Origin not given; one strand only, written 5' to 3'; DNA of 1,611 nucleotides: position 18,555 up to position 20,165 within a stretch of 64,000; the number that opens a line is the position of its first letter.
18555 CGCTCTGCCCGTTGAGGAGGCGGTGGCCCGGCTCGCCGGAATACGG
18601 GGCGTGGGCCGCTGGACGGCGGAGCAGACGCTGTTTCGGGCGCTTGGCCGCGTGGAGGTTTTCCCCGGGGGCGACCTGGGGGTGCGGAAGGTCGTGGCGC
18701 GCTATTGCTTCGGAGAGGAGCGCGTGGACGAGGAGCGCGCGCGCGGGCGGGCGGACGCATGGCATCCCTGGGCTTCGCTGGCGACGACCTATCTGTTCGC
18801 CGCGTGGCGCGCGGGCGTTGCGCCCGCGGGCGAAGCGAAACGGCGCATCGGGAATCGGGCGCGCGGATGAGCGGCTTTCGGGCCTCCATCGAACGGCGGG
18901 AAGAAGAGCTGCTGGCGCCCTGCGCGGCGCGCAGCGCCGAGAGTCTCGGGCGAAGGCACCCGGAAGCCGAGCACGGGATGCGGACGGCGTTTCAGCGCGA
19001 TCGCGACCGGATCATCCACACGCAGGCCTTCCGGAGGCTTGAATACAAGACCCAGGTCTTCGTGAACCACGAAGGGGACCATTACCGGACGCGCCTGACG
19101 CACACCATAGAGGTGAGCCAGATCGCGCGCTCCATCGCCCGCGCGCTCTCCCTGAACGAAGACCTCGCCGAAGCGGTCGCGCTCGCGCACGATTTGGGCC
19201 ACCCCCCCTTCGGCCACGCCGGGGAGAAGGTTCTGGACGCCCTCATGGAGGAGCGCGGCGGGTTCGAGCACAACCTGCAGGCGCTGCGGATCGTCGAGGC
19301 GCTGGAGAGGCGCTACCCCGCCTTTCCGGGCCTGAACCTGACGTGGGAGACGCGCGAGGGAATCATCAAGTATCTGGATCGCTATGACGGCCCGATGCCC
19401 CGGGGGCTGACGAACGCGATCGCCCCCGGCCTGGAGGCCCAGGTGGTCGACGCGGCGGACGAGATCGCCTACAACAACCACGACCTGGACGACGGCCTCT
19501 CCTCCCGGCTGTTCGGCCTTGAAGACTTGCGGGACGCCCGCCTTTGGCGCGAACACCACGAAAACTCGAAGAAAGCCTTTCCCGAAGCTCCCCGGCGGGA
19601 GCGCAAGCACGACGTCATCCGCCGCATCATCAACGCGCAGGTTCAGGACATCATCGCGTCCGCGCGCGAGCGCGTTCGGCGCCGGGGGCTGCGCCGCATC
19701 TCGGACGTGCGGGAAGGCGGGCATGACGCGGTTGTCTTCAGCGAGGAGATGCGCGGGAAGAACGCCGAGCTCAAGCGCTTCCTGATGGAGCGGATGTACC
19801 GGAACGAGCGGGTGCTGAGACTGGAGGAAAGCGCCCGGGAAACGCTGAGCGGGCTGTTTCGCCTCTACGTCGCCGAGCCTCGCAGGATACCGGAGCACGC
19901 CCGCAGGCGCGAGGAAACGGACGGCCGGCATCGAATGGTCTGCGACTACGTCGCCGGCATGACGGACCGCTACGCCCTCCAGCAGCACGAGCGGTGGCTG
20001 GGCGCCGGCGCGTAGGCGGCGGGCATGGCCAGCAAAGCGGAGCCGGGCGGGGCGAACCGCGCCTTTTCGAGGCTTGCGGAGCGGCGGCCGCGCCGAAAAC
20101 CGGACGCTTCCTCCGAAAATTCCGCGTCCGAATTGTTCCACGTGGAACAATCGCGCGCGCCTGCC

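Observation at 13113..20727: Two essentially identical 723-bp inverted repeats bracket a 6.2-kb seven-gene block (tal-fmdB-gdhA-ABC-ABC-alkA-dgt)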

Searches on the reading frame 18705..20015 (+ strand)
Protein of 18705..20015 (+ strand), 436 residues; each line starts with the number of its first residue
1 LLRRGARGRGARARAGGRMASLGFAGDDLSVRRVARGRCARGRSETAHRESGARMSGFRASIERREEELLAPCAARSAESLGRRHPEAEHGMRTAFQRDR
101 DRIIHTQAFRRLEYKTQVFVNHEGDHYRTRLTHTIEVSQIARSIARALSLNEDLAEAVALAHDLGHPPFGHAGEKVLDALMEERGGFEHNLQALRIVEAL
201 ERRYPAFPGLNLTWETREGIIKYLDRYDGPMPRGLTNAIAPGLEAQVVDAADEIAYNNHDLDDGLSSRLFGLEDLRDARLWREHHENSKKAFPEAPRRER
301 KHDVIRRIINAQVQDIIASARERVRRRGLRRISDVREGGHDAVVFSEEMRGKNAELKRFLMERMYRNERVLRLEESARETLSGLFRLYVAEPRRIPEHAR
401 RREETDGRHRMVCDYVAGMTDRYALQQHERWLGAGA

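Call 10: search_protein_families(library=pfam, proteins=[window:18705-20015:+], max_evalue=0.001)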
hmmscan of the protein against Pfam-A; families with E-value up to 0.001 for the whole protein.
window:18705-20015:+ (436 aa): 2 families
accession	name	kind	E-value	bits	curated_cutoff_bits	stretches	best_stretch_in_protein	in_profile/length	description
PF13286.11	HD_assoc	-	3.6e-27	95.2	22.2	1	343-430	1-91/91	Phosphohydrolase-associated domain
PF01966.28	HD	-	2.3e-14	54.1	22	1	130-255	1-114/116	HD domain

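Call 18: find_homologous_proteins(query=window:18867-20015:+, max_evalue=1e-30)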
Query window:18867-20015:+ (382 aa): 8000 proteins with E <= 1e-30 among 8000 candidates; the best 120 are listed.
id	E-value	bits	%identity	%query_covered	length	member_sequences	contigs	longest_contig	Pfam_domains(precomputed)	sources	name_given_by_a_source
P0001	5.3e-249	843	100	100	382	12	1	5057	PF13286.12,PF01966.29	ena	-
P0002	2.1e-222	756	88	99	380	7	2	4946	PF13286.12,PF01966.29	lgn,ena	-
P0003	8.1e-221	751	88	99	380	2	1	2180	PF13286.12,PF01966.29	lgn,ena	-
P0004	3.4e-206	703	82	99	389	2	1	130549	PF13286.12,PF01966.29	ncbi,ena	-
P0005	6.0e-202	689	80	99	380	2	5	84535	PF13286.12,PF01966.29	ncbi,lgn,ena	-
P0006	7.5e-202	688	80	99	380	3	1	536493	PF13286.12,PF01966.29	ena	-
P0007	8.4e-202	688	80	99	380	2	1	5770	PF13286.12,PF01966.29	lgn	-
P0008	8.6e-202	688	80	99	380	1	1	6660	PF13286.12,PF01966.29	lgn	-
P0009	1.1e-201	688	80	99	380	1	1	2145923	PF13286.12,PF01966.29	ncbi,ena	-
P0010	1.2e-201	688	81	99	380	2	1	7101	PF13286.12,PF01966.29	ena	-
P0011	1.5e-201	687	80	99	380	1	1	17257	PF13286.12,PF01966.29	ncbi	-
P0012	2.1e-201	687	80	99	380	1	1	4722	PF13286.12,PF01966.29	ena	-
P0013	2.5e-201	687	80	99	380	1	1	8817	PF13286.12,PF01966.29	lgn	-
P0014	4.8e-201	686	80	99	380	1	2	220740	PF13286.12,PF01966.29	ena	-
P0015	5.6e-201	685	79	99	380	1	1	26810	PF13286.12,PF01966.29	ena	-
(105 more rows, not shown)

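Call 20: find_related_loci(query=A2, collection=genome_contigs, flank=10000)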
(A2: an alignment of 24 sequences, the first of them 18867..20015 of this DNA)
Query A2 (382 aa) in genome_contigs; peptide patterns used: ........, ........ (x = any residue, [..] = any of these).
600 stretches matched a pattern (row limit reached: there are more); 600 encode a relative of the query (tblastn E <= 1e-3); the best 80 are kept; 80 distinct loci.
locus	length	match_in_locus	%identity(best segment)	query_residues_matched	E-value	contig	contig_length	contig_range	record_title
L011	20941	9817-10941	54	5-378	6e-135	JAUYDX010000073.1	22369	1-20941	MAG: Candidatus Omnitrophota bacterium isolate C20_metabat.bin.76_sub C20_k141_298583, whole genome shotgun sequence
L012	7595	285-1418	55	1-378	1e-134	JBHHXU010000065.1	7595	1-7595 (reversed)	MAG: Thermodesulfobacteriota bacterium isolate D_1_bin.2 NODE_5164_length_7595_cov_5.270690, whole genome shotgun sequen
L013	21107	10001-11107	55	12-378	2e-130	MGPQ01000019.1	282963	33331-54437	MAG: Deltaproteobacteria bacterium GWB2_55_19 gwb2_scaffold_58, whole genome shotgun sequence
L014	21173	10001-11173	54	1-382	4e-129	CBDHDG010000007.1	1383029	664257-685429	MAG: bacterium isolate 69b2227f-91d7-440d-8fa6-b459675921ba genome assembly, contig: contig_7, whole genome shotgun sequ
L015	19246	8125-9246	54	4-376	2e-128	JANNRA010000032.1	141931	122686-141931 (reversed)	MAG: bacterium isolate SOY_31_metabat_388 SOY_31_k141_1383183, whole genome shotgun sequence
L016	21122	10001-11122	55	5-376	4e-128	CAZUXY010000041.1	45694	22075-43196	MAG TPA_asm: uncultured Leptospirales bacterium isolate binchicken_co27_239 genome assembly, contig: NODE_1380_length_45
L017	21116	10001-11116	53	5-378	2e-128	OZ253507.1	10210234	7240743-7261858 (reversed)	MAG: Candidatus Marinacidobacterales bacterium isolate be89a19c-e000-4bee-9fbc-49585ca06e7f genome assembly, chromosome:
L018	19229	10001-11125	51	5-378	9e-128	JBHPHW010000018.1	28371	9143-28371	Candidatus Omnitrophota bacterium isolate SAG AM-312-C06 AM-312-C06_NODE_18, whole genome shotgun sequence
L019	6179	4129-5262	52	5-378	6e-128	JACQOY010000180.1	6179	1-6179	MAG: Deltaproteobacteria bacterium isolate NC_groundwater_1293_Ag_S-0.2um_53_32 S_p2_S4_coassembly_k141_2659304, whole g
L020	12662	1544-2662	55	5-378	1e-127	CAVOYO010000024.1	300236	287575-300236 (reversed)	MAG: uncultured Acidobacteriota bacterium isolate MFD09779.bin.2.31 genome assembly, contig: contig_69341, whole genome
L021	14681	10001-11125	52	5-378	1e-127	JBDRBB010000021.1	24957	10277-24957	MAG: Pseudomonadota bacterium isolate MEGAHIT-group-1.1036 k141_4997823, whole genome shotgun sequence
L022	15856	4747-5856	54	12-378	5e-127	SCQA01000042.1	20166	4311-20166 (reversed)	MAG: bacterium isolate DP16D_bin.2 DP16D_bin.2-16001, whole genome shotgun sequence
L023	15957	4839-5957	55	5-378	1e-126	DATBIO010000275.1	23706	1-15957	MAG TPA_asm: Vicinamibacteria bacterium isolate SMAG_U3896 k141_3635365, whole genome shotgun sequence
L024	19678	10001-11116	51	5-378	3e-126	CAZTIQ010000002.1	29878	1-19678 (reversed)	MAG TPA_asm: uncultured Planctomycetia bacterium isolate binchicken_co243_251 genome assembly, contig: NODE_1047_length_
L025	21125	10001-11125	55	5-378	3e-126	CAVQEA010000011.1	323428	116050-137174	MAG: uncultured delta proteobacterium isolate MFD02242.bin.3.158 genome assembly, contig: contig_30485, whole genome sho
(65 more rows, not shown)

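Call 22: find_encoding_contigs(protein=P0004, flank=10000, max_places=4)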
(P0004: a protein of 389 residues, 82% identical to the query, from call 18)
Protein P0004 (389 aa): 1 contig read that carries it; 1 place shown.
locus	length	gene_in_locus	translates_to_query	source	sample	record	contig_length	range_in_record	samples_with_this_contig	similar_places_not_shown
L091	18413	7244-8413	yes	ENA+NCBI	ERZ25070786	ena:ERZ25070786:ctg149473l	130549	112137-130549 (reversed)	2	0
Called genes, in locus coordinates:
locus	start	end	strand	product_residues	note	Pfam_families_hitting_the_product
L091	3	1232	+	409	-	?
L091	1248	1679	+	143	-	PF11948:DUF3465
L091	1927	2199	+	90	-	-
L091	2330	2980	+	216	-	PF00923:TAL_FSA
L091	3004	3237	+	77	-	PF09723:Zn_ribbon_8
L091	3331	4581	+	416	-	PF02812:ELFV_dehydrog_N, PF00208:ELFV_dehydrog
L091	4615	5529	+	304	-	PF02463:SMC_N (faint), PF00005:ABC_tran, PF13304:AAA_21, PF27102:NodI_C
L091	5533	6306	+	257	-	PF01061:ABC2_membrane, PF12698:ABC2_membrane_3 (weak)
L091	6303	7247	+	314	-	PF00730:HhH-GPD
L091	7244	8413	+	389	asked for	PF01966:HD, PF13286:HD_assoc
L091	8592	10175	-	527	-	PF00089:Trypsin, PF13365:Trypsin_2, PF00595:PDZ (weak), PF13180:PDZ_2, PF17820:PDZ_6, PF00595:PDZ, PF17820:PDZ_6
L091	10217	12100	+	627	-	PF00009:GTP_EFTU, PF03144:GTP_EFTU_D2, PF22042:EF-G_D2 (weak), PF00679:EFG_C, PF06421:LepA_C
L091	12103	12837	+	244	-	PF10502:Peptidase_S26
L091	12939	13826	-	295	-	-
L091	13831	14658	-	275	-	PF00398:RrnaAD, PF13649:Methyltransf_25 (weak)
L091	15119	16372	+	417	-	PF00180:Iso_dh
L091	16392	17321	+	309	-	PF00056:Ldh_1_N, PF02866:Ldh_1_C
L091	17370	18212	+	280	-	PF05681:Fumerase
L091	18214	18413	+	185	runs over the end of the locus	PF05683:Fumerase_C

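Call 23: find_encoding_contigs(protein=P0009, flank=10000, max_places=4)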
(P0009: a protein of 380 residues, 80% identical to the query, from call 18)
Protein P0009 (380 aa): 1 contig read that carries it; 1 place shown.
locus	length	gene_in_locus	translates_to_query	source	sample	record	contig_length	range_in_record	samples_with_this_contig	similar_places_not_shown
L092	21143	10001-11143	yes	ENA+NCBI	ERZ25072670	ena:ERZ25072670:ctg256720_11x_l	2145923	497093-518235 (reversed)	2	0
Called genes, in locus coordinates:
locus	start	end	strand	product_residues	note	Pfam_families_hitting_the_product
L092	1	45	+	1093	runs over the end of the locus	PF25596:CPSase_L_D1, PF02655:ATP-grasp_3 (faint), PF02786:CPSase_L_D2, PF02787:CPSase_L_D3, PF25596:CPSase_L_D1, PF02222:ATP-grasp (weak), PF02786:CPSase_L_D2, PF02142:MGS, +2 more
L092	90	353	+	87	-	-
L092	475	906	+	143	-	PF12796:Ank_2, PF13857:Ank_5, PF13606:Ank_3 (faint), PF13637:Ank_4 (weak), PF13857:Ank_5 (weak), PF00023:Ank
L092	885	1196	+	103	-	PF12796:Ank_2, PF13606:Ank_3 (faint), PF13637:Ank_4 (weak), PF13857:Ank_5, PF00023:Ank (weak)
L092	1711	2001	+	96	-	PF03693:ParD_antitoxin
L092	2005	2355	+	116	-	PF05016:ParE_toxin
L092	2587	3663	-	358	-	-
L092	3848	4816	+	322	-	-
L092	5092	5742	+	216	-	PF00923:TAL_FSA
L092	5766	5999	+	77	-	PF09723:Zn_ribbon_8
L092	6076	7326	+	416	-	PF02812:ELFV_dehydrog_N, PF00208:ELFV_dehydrog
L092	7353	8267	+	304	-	PF02463:SMC_N (faint), PF00005:ABC_tran, PF13304:AAA_21, PF27102:NodI_C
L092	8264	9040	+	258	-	PF01061:ABC2_membrane, PF12698:ABC2_membrane_3 (weak)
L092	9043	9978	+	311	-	PF00730:HhH-GPD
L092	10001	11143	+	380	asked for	PF01966:HD, PF13286:HD_assoc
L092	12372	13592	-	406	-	PF00089:Trypsin, PF13365:Trypsin_2, PF00595:PDZ (weak), PF13180:PDZ_2, PF17820:PDZ_6, PF00595:PDZ (weak), PF17820:PDZ_6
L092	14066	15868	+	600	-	PF00009:GTP_EFTU, PF03144:GTP_EFTU_D2, PF22042:EF-G_D2 (weak), PF00679:EFG_C, PF06421:LepA_C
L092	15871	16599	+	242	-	PF10502:Peptidase_S26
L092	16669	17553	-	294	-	-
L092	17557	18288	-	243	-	PF00398:RrnaAD, PF13649:Methyltransf_25 (weak)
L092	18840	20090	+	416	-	PF00180:Iso_dh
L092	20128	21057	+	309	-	PF00056:Ldh_1_N, PF02866:Ldh_1_C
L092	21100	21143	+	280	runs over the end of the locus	PF05681:Fumerase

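Call 37: find_encoding_contigs(protein=P0002, flank=10000, max_places=6)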
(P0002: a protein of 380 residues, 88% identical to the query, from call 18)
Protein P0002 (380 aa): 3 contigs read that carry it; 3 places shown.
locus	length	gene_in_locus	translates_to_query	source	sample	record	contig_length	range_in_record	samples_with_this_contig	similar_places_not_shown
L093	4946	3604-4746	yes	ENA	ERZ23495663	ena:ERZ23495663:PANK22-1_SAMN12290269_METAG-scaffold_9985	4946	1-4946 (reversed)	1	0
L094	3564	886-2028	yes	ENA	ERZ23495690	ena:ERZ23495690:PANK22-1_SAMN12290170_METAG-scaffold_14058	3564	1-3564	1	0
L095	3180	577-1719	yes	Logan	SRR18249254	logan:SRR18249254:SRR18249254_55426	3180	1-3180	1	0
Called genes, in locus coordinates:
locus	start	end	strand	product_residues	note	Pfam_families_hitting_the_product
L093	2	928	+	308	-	?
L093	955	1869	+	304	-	PF00005:ABC_tran, PF13304:AAA_21 (weak), PF27102:NodI_C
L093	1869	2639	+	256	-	PF01061:ABC2_membrane, PF12698:ABC2_membrane_3 (weak)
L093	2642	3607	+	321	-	PF00730:HhH-GPD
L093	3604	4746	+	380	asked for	PF01966:HD, PF13286:HD_assoc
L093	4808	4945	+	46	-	?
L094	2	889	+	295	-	?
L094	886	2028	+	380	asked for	PF01966:HD, PF13286:HD_assoc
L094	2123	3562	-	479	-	?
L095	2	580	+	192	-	?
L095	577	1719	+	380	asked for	PF01966:HD, PF13286:HD_assoc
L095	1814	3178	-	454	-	?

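Call 38: find_encoding_contigs(protein=P0001, flank=10000, max_places=10)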
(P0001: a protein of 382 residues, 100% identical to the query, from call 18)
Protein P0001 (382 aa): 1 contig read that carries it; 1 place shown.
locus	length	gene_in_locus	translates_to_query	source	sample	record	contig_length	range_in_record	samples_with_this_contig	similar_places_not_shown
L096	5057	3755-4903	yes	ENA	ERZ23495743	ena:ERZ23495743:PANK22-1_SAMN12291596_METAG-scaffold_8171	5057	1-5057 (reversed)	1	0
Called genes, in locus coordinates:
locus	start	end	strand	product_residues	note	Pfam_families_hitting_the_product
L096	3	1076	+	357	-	?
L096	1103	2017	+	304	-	PF00005:ABC_tran, PF13304:AAA_21, PF27102:NodI_C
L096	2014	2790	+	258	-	PF01061:ABC2_membrane, PF12698:ABC2_membrane_3 (weak)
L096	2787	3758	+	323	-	PF00730:HhH-GPD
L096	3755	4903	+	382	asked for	PF01966:HD, PF13286:HD_assoc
